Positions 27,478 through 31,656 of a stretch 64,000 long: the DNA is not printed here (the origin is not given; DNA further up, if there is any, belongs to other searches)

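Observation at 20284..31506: Two giant paralogous surface lipoproteins with FN3-like modules and Chlamydia-Pmp-like GGA[IL]/FxxN β-helix repeats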

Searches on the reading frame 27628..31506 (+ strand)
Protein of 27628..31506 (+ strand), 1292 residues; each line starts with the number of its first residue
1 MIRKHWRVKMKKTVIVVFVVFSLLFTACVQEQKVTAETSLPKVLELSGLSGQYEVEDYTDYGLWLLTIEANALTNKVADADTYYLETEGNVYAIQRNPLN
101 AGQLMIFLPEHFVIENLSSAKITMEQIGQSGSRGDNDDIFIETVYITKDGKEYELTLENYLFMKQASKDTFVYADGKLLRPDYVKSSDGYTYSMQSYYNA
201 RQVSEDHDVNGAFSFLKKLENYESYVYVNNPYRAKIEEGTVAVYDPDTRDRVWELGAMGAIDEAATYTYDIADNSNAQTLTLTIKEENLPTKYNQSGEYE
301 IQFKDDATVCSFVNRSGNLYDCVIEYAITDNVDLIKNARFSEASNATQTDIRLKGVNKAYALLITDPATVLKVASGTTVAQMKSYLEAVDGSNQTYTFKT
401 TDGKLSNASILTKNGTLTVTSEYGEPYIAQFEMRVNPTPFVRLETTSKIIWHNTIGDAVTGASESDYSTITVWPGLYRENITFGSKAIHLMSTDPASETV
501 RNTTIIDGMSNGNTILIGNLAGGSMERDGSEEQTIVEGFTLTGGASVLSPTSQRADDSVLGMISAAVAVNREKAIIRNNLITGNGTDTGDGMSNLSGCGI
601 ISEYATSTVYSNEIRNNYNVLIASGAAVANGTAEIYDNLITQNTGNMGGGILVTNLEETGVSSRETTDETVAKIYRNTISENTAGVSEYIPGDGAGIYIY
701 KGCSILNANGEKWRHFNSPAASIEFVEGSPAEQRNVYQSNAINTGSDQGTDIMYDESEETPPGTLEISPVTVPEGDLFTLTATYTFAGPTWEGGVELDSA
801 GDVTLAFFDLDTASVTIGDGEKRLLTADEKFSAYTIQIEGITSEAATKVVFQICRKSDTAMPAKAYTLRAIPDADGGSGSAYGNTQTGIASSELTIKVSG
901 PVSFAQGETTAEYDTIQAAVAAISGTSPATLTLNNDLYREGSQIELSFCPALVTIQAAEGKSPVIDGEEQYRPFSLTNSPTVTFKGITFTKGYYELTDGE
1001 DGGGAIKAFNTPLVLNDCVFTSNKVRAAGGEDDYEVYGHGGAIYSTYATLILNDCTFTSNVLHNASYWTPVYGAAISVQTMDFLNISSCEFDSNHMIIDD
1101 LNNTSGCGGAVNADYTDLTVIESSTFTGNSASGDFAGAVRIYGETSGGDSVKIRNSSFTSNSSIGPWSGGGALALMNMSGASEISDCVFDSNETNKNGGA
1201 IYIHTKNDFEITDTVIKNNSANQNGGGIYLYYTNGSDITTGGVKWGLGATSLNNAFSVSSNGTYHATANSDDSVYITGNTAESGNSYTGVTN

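Call 5: search_protein_families(library=pfam, proteins=[window:27628-31503:+], max_evalue=0.1)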
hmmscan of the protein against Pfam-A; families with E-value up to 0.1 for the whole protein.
window:27628-31503:+ (1292 aa): 1 family
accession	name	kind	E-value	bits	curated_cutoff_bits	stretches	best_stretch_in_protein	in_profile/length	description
PF02415.23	Chlam_PMP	-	4.2e-09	36.2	20.6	1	1186-1203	1-18/19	Chlamydia polymorphic membrane protein (Chlamydia_PMP) repeat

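Call 6: search_protein_families(library=ncbifam, proteins=[window:27628-31503:+], max_evalue=0.1)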
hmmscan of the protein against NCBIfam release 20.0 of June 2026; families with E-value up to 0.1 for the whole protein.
window:27628-31503:+ (1292 aa): 1 family
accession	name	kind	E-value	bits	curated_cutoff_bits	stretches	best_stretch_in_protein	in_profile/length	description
NF050142.1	PG1828_fam_lipo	equivalog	0.011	16.4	50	1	10-36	1-30/59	PG1828 family lipoprotein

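Call 9: find_encoding_contigs(protein=window:27628-31506:+, flank=10000, max_places=6)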
Protein window:27628-31506:+ (1292 aa): no gene with exactly this product is on record in the collection.

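Call 10: find_encoding_contigs(protein=window:27655-31506:+, flank=10000, max_places=6)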
Protein window:27655-31506:+ (1283 aa): no gene with exactly this product is on record in the collection.

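Call 12: find_homologous_proteins(query=window:27655-31503:+, max_evalue=0.00001)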
Query window:27655-31503:+ (1283 aa): 14 proteins with E <= 0.00001 among 8000 candidates.
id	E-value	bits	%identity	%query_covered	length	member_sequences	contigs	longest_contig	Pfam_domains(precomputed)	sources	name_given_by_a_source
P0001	0.0e+0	2850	100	100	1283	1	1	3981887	PF02415.24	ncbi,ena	-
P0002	1.8e-195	670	41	82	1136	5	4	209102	PF17735.8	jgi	jgi:predicted outer membrane repeat protein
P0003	2.6e-180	620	52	47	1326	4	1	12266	PF07581.18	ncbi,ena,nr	ncbi:MAG TPA: hypothetical protein PLB99_13705 [Thermotogota bacterium]|nr:hypothetical protein [The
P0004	3.4e-162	560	45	56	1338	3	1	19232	-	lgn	-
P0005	6.8e-142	493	67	26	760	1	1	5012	-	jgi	-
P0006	8.0e-129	450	28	80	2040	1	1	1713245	PF17735.8,PF13753.13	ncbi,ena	-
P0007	7.9e-126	440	55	26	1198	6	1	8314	-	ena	-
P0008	8.5e-109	383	33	67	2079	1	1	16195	PF17735.8,PF13753.13,PF00041.28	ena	-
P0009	1.8e-108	382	35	58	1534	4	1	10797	PF07581.18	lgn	-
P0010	5.3e-106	374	36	45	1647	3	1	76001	PF17735.8,PF02415.24,PF13753.13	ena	-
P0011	2.1e-90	322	47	25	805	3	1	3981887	-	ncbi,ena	-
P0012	4.9e-79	285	36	43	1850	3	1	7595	PF17735.8,PF13753.13,PF00041.28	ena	-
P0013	8.8e-78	281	39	31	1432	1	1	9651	PF13229.13,PF13753.13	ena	-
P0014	1.1e-48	184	34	29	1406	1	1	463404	PF17735.8,PF13753.13,PF00041.28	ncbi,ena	-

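Call 13: find_encoding_contigs(protein=P0001, flank=10000, max_places=4)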
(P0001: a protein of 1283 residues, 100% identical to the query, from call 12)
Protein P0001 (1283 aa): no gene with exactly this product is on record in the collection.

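Call 14: list_cluster_members(proteins=[P0001, P0002, P0003, P0006, P0011, P0014, P0010])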
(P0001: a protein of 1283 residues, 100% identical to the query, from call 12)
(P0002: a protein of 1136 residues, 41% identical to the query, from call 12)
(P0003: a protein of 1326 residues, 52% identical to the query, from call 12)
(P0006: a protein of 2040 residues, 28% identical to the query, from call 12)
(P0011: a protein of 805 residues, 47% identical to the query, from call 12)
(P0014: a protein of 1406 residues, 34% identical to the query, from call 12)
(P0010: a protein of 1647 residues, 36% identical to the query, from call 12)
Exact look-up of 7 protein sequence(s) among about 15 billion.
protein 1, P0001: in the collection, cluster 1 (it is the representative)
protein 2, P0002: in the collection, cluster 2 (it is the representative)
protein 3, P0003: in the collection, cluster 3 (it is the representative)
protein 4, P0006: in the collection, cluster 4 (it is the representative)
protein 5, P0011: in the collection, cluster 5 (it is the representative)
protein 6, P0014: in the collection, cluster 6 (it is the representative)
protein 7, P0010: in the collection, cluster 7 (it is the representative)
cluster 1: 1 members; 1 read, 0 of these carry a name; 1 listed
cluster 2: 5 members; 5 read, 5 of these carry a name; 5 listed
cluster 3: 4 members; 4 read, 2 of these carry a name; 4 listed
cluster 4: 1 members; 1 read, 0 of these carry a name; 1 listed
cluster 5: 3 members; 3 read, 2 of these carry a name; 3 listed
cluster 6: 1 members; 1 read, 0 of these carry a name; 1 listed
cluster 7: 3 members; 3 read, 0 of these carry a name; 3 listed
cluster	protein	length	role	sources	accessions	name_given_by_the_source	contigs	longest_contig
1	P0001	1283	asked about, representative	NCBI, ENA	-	-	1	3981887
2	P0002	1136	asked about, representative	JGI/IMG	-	predicted outer membrane repeat protein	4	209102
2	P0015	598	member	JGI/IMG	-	predicted outer membrane repeat protein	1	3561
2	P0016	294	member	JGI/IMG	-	predicted outer membrane repeat protein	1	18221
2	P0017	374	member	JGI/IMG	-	predicted outer membrane repeat protein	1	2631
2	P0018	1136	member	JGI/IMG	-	predicted outer membrane repeat protein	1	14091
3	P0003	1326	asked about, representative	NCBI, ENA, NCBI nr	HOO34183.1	MAG TPA: hypothetical protein PLB99_13705 [Thermotogota bacterium] | hypothetical protein [Thermotogota bacterium]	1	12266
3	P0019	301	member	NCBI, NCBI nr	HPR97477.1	MAG TPA: hypothetical protein PK466_14195, partial [Thermotogota bacterium] | hypothetical protein [Thermotogota bacterium]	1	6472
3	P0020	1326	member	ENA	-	-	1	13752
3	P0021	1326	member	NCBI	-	-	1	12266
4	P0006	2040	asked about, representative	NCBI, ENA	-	-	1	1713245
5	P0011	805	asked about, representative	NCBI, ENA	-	-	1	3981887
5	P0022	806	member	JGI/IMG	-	hypothetical protein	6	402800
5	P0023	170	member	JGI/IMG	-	predicted outer membrane repeat protein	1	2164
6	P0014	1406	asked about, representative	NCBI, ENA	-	-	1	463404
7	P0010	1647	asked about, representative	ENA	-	-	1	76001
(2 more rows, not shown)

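Call 17: search_solved_structures(query=window:27655-31503:+, max_evalue=0.01)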
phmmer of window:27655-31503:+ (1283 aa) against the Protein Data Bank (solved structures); distinct sequences matched with E-value up to 0.01: 0.

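Call 64: find_encoding_contigs(protein=P0002, flank=10000, max_places=3)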
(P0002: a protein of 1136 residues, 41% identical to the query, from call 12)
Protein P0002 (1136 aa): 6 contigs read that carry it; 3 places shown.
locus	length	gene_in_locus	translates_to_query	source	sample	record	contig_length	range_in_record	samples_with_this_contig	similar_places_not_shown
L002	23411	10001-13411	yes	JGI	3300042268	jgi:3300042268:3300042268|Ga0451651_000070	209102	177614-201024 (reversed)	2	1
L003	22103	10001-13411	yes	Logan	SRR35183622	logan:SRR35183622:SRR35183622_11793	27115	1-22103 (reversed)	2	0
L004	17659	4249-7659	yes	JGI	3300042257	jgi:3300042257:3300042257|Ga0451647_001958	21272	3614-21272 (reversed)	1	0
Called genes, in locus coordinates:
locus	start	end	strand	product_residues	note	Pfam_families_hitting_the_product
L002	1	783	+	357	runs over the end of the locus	PF08442:ATP-grasp_2, PF24948:Citrate_synth_N, PF00549:Ligase_CoA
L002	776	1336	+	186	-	PF02629:CoA_binding, PF13380:CoA_binding_2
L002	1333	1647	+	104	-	-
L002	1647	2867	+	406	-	PF00202:Aminotran_3, PF00155:Aminotran_1_2 (weak)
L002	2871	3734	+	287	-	PF19700:DUF6198, PF02588:YitT_membrane, PF10035:DUF2179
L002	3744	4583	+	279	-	PF00892:EamA, PF03151:TPT, PF00892:EamA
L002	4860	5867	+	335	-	PF01032:FecCD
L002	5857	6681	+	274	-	PF00005:ABC_tran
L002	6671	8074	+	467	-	PF04055:Radical_SAM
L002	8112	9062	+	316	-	PF01497:Peripla_BP_2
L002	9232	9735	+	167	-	PF12641:Flavodoxin_3, PF12724:Flavodoxin_5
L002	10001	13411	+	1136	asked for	PF17735:BslA (weak)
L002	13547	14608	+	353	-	PF03372:Exo_endo_phos, PF22669:Exo_endo_phos2 (faint)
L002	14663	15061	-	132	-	PF00583:Acetyltransf_1, PF13673:Acetyltransf_10, PF13527:Acetyltransf_9 (faint), PF13508:Acetyltransf_7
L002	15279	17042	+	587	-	PF17201:Cache_3-Cache_2, PF17202:sCache_3_3, PF00672:HAMP (faint), PF00015:MCPsignal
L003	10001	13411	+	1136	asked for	PF17735:BslA (weak)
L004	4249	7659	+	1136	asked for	PF17735:BslA (weak)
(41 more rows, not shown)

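Call 65: find_encoding_contigs(protein=P0006, flank=10000, max_places=2)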
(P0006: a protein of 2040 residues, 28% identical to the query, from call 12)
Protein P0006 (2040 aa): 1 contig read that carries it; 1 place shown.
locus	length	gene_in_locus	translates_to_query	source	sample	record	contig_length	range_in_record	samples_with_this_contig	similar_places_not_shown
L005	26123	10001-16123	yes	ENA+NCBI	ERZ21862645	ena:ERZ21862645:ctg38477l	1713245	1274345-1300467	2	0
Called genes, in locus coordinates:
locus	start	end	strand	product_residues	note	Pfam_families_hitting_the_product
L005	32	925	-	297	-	PF01545:Cation_efflux, PF16916:ZT_dimer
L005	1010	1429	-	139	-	PF22381:Staph_reg_Sar_Rot, PF01325:Fe_dep_repress (weak), PF12802:MarR_2, PF01047:MarR, PF13463:HTH_27, PF13412:HTH_24 (weak), PF13601:HTH_34 (weak)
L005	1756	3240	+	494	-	PF02743:dCache_1, PF22309:HK-GC-Chemotax_sensor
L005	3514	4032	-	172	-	-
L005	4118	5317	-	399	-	PF07690:MFS_1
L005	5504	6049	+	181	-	PF00072:Response_reg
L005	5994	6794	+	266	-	PF00990:GGDEF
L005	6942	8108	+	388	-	PF00465:Fe-ADH, PF13685:Fe-ADH_2, PF25137:ADH_Fe_C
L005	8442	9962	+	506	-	PF00041:fn3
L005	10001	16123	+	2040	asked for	PF13753:SWM_repeat, PF17735:BslA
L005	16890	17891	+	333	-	PF00356:LacI, PF00532:Peripla_BP_1, PF13407:Peripla_BP_4, PF13377:Peripla_BP_3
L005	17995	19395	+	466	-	PF01547:SBP_bac_1, PF13416:SBP_bac_8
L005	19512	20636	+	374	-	PF03747:ADP_ribosyl_GH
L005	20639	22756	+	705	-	PF03747:ADP_ribosyl_GH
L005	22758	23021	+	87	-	PF06857:ACP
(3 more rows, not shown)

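Call 66: find_encoding_contigs(protein=P0011, flank=10000, max_places=2)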
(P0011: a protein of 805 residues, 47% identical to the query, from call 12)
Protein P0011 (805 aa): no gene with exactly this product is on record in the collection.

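Call 95: search_protein_families(library=phrogs, proteins=[window:27655-31503:+], max_evalue=0.001)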
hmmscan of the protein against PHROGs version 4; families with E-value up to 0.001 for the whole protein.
window:27655-31503:+ (1283 aa): 0 families
